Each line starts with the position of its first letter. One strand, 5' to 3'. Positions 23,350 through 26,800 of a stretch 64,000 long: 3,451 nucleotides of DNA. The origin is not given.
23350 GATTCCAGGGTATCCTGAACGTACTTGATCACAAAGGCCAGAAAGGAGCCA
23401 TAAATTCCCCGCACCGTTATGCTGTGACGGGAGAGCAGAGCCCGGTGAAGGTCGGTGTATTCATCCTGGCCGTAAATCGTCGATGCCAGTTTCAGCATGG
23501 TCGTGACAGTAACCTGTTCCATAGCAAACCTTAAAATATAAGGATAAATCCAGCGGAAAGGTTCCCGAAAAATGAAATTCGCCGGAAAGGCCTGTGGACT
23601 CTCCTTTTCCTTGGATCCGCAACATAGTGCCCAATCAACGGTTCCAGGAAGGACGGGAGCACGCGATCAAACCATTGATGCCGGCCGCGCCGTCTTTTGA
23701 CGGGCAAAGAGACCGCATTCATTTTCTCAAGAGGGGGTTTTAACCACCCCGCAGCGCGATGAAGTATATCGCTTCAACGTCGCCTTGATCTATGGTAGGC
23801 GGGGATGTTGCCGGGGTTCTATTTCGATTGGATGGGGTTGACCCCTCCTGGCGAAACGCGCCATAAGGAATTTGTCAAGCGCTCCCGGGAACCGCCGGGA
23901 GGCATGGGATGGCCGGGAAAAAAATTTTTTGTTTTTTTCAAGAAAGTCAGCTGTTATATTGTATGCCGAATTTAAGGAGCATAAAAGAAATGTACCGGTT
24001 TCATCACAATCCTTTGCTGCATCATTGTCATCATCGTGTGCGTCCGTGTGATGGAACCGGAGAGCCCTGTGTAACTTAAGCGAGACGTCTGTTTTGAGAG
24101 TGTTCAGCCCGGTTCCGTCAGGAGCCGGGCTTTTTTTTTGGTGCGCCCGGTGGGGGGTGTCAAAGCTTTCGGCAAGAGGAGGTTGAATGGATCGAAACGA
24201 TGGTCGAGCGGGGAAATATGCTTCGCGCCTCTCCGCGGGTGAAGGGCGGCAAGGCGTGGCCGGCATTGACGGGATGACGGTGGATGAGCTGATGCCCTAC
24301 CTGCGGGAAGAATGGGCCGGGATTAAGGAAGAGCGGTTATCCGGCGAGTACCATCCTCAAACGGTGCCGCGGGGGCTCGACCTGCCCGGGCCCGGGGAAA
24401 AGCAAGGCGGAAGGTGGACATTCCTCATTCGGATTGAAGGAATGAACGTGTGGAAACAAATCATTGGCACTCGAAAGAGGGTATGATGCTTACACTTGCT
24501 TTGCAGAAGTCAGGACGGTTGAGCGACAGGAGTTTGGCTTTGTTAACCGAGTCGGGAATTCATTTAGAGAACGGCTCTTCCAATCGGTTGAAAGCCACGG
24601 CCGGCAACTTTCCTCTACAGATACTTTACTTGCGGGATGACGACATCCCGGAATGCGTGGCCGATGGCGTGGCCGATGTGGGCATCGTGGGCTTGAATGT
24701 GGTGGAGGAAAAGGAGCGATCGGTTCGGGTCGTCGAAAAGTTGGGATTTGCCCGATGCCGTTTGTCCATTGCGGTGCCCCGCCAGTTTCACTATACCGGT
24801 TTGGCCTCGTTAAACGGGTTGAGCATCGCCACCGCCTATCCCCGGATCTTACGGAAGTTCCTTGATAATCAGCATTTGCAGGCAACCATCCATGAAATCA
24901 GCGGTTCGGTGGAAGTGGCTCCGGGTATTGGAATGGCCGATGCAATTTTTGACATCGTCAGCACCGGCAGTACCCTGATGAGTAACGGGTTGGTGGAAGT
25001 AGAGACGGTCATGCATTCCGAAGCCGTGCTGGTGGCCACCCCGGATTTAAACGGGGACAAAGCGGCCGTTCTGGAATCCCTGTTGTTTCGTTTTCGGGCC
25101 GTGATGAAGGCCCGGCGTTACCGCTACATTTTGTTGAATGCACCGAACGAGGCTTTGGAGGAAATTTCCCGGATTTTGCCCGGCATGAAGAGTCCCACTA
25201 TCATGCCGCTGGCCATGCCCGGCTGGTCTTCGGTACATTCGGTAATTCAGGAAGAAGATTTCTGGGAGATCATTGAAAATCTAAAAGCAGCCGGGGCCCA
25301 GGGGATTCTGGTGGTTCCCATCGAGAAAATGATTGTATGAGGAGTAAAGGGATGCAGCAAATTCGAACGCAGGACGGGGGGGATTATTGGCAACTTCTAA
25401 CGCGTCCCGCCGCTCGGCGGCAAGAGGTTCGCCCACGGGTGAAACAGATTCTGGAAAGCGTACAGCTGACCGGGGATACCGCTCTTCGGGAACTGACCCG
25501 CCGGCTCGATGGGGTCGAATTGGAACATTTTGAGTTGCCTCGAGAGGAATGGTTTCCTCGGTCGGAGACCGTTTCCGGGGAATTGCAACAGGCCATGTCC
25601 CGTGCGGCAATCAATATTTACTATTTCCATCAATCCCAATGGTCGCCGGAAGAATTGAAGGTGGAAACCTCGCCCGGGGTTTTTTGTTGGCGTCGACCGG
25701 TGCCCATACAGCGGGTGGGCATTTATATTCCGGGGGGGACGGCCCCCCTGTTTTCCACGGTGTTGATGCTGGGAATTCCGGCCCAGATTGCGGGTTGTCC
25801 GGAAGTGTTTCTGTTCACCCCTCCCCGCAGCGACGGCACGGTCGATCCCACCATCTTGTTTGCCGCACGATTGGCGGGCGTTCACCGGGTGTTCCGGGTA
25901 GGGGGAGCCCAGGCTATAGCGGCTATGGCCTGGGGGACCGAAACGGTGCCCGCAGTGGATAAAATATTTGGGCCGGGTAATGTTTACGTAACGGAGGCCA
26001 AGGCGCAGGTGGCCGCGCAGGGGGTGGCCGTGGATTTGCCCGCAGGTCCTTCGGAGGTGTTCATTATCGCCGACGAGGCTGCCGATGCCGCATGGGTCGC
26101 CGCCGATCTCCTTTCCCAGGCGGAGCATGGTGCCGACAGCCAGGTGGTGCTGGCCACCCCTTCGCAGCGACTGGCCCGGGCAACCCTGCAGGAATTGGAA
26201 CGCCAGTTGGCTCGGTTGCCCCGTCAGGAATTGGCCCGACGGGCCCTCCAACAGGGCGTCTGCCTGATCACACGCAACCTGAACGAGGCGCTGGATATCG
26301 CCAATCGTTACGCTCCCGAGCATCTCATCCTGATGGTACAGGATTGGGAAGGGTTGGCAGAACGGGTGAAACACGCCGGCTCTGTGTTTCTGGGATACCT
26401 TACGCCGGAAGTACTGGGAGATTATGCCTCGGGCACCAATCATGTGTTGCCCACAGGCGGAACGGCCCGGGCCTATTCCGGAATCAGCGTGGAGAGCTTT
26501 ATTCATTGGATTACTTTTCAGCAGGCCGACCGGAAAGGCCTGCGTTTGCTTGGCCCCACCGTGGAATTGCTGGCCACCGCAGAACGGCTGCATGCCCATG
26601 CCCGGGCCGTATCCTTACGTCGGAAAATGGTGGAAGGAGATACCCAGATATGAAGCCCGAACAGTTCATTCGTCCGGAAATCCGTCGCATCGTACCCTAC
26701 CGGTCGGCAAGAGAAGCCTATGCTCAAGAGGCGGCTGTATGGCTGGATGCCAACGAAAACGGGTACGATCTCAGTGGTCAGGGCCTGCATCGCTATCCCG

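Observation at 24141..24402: Group II intron relic inserted directly behind the his attenuator terminator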

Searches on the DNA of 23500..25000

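Call 3: search_rna_families(source=window, start=23500, end=25000, threshold=evalue, max_evalue=10, show_alignments=3)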
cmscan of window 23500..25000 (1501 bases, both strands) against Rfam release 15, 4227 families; matches with E-value up to 10: 7.
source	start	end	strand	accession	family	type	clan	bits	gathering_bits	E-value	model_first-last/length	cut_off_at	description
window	23930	24139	+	RF00515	PyrR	Cis-reg;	-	28.4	54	0.19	1-115/115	no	PyrR binding site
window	24083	24137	+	RF01489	sbrA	Gene; sRNA;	-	22.2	45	0.099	1-71/71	no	Listeria sRNA sbrA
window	24088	24138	+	RF02837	anti-hemB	Gene; sRNA;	-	21.6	49.5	0.028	1-81/81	no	Burkholderia RNA 7 (anti-hemB)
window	24086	24138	+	RF02278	Betaproteobacteria_toxic_sRNA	Gene; sRNA;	-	20.8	50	0.24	1-64/64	no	Betaproteobacteria toxic small RNA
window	24073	24132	+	RF00014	DsrA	Gene; sRNA;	-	18.4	60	1.6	1-85/85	no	DsrA RNA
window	24088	24139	+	RF02399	NsiR1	Gene; sRNA;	-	15.2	39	7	1-60/60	no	Nitrogen stress-induced RNA 1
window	24081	24145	+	RF00519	suhB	Gene; sRNA;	CL00108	14.1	41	9.2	1-77/77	no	Makes More Granules Regulator RNA (mmgR)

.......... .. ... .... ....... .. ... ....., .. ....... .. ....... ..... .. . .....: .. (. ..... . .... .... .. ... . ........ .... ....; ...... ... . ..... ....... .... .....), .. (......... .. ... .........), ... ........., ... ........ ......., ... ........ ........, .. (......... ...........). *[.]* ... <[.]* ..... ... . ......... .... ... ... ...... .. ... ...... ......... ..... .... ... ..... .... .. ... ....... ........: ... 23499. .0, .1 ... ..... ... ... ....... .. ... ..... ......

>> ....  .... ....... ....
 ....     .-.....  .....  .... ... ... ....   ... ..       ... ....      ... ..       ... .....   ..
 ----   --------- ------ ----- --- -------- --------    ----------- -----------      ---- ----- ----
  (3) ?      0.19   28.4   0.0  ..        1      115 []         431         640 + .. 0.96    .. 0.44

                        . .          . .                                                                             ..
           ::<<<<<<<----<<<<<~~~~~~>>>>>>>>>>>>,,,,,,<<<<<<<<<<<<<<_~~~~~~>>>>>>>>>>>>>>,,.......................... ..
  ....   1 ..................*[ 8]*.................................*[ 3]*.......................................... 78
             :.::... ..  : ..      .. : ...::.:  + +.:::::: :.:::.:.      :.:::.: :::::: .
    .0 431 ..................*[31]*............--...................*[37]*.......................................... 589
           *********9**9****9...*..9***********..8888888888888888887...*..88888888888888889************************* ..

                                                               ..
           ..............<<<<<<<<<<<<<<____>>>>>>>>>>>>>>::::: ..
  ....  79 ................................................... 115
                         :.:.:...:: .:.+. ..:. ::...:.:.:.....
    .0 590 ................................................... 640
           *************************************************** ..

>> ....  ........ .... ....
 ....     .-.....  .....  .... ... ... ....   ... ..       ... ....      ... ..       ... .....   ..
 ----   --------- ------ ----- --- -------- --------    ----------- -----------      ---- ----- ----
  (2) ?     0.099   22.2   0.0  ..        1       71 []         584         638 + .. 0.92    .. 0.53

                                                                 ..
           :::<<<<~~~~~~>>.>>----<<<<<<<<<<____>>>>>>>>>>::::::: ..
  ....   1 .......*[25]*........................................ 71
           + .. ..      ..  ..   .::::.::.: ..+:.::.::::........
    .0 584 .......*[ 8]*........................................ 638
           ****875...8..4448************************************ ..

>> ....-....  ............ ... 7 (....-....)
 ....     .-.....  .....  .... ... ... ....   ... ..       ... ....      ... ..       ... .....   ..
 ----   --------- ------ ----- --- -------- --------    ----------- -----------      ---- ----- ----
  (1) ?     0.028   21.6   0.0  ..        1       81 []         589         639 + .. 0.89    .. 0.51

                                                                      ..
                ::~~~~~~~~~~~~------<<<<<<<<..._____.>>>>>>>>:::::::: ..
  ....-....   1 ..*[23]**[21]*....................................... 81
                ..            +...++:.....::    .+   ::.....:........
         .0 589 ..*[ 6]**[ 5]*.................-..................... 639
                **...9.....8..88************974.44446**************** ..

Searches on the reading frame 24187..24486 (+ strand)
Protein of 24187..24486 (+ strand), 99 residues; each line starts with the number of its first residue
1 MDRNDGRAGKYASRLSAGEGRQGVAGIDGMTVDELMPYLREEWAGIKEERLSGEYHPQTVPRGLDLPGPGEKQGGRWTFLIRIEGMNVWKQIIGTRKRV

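Call 5: search_protein_families(library=pfam, proteins=[window:24187-24486:+], max_evalue=10)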
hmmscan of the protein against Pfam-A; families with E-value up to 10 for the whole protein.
window:24187-24486:+ (99 aa): 0 families

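Call 7: search_solved_structures(query=window:24187-24486:+, max_evalue=10, show_alignments=3)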
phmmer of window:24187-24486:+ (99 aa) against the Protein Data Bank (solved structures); distinct sequences matched with E-value up to 10: 4.
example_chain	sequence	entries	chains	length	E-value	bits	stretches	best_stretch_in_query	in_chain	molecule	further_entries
6ar1_A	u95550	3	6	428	6.8e-08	36.1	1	15-81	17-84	GsI-IIC RT | Trt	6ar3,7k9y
5hhj_A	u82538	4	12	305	0.018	18.7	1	22-70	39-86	Retron-type reverse transcriptase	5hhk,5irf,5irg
5hhl_A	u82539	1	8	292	0.49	14.1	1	22-70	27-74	Retron-type reverse transcriptase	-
7uim_D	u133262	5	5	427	0.8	13.4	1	22-70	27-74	Group II intron reverse transcriptase/maturase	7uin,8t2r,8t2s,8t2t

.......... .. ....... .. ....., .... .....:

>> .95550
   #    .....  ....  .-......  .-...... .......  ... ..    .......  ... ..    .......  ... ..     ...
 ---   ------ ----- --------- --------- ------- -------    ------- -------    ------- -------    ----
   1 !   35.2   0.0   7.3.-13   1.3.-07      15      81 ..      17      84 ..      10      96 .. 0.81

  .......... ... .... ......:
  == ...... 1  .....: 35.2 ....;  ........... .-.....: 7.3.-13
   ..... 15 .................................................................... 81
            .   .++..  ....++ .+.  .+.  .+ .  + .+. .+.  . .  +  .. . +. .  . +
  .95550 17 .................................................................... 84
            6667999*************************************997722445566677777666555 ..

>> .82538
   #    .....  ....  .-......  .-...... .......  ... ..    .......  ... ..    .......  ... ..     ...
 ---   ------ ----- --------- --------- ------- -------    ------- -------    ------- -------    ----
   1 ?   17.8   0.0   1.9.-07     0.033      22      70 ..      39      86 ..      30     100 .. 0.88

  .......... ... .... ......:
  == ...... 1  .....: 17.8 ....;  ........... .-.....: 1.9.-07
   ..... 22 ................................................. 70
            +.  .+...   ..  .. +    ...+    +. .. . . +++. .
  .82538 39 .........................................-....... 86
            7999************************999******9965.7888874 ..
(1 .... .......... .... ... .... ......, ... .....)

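Call 20: search_protein_representatives(protein=window:24187-24483:+)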
Query: 99 residues. Proteins with E-value up to 0.001 (for the whole library): 736; up to 1e-10: 1; up to 1e-30: 1. The best 150 are listed.
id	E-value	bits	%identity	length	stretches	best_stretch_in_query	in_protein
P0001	6.0e-61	219.6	100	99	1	1-99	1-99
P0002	4.6e-10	56.0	52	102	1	13-79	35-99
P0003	6.4e-10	55.5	57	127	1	22-76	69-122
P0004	1.2e-09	54.7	60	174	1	22-70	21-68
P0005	2.9e-09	53.4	50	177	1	12-74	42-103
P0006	4.3e-09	52.9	48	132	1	9-71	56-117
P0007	4.4e-09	52.9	58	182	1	21-71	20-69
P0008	4.5e-09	52.8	53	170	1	14-71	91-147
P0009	6.7e-09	52.3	57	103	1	19-70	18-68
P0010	8.0e-09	52.0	50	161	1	22-78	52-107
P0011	1.3e-08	51.4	50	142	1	20-83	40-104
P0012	1.5e-08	51.1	53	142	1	15-72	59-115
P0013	1.5e-08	51.1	62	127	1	21-74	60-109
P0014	2.0e-08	50.7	53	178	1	19-70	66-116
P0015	2.1e-08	50.7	-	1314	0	-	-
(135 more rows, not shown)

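Call 21: find_homologous_proteins(query=window:24187-24483:+, max_evalue=0.001)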
Query window:24187-24483:+ (99 aa): 1 proteins with E <= 0.001 among 1 candidates.
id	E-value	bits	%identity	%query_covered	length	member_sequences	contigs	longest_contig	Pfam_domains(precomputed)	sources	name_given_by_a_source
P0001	1.9e-60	220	100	100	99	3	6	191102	-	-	-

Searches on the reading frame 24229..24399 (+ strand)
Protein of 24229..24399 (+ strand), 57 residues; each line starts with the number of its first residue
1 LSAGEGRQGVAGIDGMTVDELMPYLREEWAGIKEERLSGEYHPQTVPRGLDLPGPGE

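Call 25: find_related_loci(query=A2, collection=metagenome_contigs, flank=4000)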
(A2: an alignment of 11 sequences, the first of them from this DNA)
Query A2 (57 aa) in metagenome_contigs; peptide patterns used: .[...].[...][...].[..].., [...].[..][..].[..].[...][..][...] (x = any residue, [..] = any of these).
600 stretches matched a pattern (row limit reached: there are more); 356 encode a relative of the query (tblastn E <= 1e-3); the best 80 are kept; 80 distinct loci.
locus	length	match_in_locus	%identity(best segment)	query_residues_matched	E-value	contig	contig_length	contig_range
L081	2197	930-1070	58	9-56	9e-15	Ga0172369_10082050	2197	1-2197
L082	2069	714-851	60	9-55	3e-14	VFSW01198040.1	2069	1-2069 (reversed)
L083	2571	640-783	57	8-56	3e-14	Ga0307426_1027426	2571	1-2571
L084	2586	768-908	58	9-56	4e-14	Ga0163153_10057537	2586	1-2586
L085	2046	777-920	53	8-56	4e-14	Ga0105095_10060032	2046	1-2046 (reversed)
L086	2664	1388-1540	54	5-56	5e-14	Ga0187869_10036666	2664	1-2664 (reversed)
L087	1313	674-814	54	9-56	8e-14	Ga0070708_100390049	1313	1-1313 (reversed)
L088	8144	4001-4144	55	8-56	1e-13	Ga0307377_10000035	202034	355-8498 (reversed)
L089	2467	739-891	54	5-56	1e-13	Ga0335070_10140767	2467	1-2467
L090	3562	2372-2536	46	1-56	2e-13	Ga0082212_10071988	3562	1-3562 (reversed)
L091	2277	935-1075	52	9-56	3e-13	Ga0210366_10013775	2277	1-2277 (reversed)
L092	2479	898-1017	63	9-48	5e-13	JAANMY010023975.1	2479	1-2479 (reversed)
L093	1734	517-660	49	8-56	7e-13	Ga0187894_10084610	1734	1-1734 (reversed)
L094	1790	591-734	51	8-56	9e-13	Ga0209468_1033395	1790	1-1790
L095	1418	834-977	53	8-56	1e-12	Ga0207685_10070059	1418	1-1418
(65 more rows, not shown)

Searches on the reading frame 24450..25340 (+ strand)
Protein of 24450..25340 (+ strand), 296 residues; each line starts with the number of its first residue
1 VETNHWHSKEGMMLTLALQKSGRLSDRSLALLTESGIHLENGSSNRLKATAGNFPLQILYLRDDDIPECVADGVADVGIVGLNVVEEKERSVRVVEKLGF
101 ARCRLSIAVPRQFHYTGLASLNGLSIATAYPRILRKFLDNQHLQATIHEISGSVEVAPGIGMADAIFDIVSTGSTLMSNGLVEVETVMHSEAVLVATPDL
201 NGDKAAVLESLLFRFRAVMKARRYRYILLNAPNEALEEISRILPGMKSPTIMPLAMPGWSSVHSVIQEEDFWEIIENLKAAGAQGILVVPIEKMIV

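Call 5: search_protein_families(library=pfam, proteins=[window:24450-25340:+], max_evalue=10)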
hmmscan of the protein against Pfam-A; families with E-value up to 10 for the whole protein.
window:24450-25340:+ (296 aa): 3 families
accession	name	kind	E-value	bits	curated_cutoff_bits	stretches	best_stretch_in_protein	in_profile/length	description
PF01634.23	HisG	-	2.9e-50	170.7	25.5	1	62-216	1-157/158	ATP phosphoribosyltransferase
PF08029.16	HisG_C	-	2.7e-30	104.7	23.5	1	221-293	1-73/73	HisG, C-terminal domain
PF10256.14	Erf4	-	0.24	11.8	29.3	1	107-170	2-61/116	Golgin subfamily A member 7/ERF4 family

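Call 18: find_related_loci(query=window:24483-25337:+, collection=genome_contigs, flank=3000)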
Query window:24483-25337:+ (285 aa) in genome_contigs; peptide patterns used: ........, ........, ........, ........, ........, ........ (x = any residue, [..] = any of these).
558 stretches matched a pattern; 450 encode a relative of the query (tblastn E <= 1e-3); the best 80 are kept; 80 distinct loci.
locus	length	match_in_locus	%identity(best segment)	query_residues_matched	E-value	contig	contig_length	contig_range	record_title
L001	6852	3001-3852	87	2-285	1e-168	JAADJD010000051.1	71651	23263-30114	MAG: Calditrichota bacterium isolate M_MetaBat.96 contig-127_1036, whole genome shotgun sequence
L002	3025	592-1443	71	1-284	1e-141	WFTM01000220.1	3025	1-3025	MAG: candidate division KSB1 bacterium isolate S139_20 k151_274171, whole genome shotgun sequence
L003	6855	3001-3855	68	1-285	3e-134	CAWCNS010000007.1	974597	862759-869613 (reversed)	MAG: Calditrichia bacterium isolate MFD03804.bin.1.257 genome assembly, contig: contig_26092, whole genome shotgun seque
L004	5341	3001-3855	68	1-285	1e-133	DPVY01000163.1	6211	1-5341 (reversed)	MAG TPA_asm: Candidatus Neomarinimicrobiota bacterium isolate UBA9312 contig_6557, whole genome shotgun sequence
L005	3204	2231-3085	69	1-285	2e-137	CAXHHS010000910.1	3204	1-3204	MAG TPA_asm: uncultured bacterium isolate SRR12479933_metabat2_5 genome assembly, contig: ERZ4874384.3632, whole genome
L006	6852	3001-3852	67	2-285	6e-132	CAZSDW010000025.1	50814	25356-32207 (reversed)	MAG TPA_asm: uncultured bacterium isolate SRP214966_co4_6 genome assembly, contig: NODE_371_length_50814_cov_8.638232, w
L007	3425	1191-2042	69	2-285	6e-136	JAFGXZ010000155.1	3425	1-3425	MAG: Candidatus Neomarinimicrobiota bacterium isolate ZodW_Metabat.79 k87_7134217, whole genome shotgun sequence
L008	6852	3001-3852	68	2-285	1e-131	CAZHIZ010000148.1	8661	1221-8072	MAG TPA_asm: uncultured Caldithrix sp. isolate SRP163575_co3_317 genome assembly, contig: NODE_8948_length_8661_cov_8.93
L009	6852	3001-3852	67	2-285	3e-131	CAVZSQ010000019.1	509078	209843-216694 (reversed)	MAG: Calditrichia bacterium isolate MFD00709.bin.1.19 genome assembly, contig: contig_55078, whole genome shotgun sequen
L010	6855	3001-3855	67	1-285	5e-131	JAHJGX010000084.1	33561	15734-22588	MAG: bacterium isolate Modern_marine_glass_biofilm.mb.88 Modern_marine_glas.mb.88_k141_273655, whole genome shotgun sequ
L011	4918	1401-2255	67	1-285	1e-131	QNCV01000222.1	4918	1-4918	MAG: Candidatus Neomarinimicrobiota bacterium isolate B118_G9 B118_Guay9_scaffold_33648, whole genome shotgun sequence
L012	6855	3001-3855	65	1-285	3e-130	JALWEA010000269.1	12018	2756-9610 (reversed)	MAG: Calditrichia bacterium isolate T11_metabat1_scaf2bin.026 T11_NODE_2499_length_12018_cov_2.670171, whole genome shot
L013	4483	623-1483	67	1-285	7e-131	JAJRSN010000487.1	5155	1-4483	MAG: Calditrichota bacterium isolate Dive96_bin1.108 k141_4886085, whole genome shotgun sequence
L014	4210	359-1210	68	2-285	7e-131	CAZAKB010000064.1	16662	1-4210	MAG TPA_asm: uncultured bacterium isolate SRP178699_co1_181 genome assembly, contig: NODE_4348_length_16662_cov_15.69705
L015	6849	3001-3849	65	2-284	5e-130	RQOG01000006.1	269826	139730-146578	MAG: Calditrichaeota bacterium isolate Zgenome_0002 k87_63343, whole genome shotgun sequence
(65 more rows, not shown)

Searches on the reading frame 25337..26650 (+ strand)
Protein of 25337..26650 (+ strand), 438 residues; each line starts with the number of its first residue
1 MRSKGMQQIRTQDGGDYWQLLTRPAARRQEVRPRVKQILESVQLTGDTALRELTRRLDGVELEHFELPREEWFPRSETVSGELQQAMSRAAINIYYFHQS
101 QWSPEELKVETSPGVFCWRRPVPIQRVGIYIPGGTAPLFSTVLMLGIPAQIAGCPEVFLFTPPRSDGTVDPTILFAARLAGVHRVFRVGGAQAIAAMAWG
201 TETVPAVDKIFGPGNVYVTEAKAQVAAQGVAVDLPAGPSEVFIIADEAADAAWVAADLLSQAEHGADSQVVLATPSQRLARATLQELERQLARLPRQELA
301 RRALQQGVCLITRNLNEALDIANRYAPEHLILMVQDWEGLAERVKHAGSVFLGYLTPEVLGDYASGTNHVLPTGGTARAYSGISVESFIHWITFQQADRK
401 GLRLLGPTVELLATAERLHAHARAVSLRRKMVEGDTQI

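Call 11: find_encoding_contigs(protein=window:25337-26650:+, flank=6000, max_places=6)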
Protein window:25337-26650:+ (438 aa): no gene with exactly this product is on record in the collection.
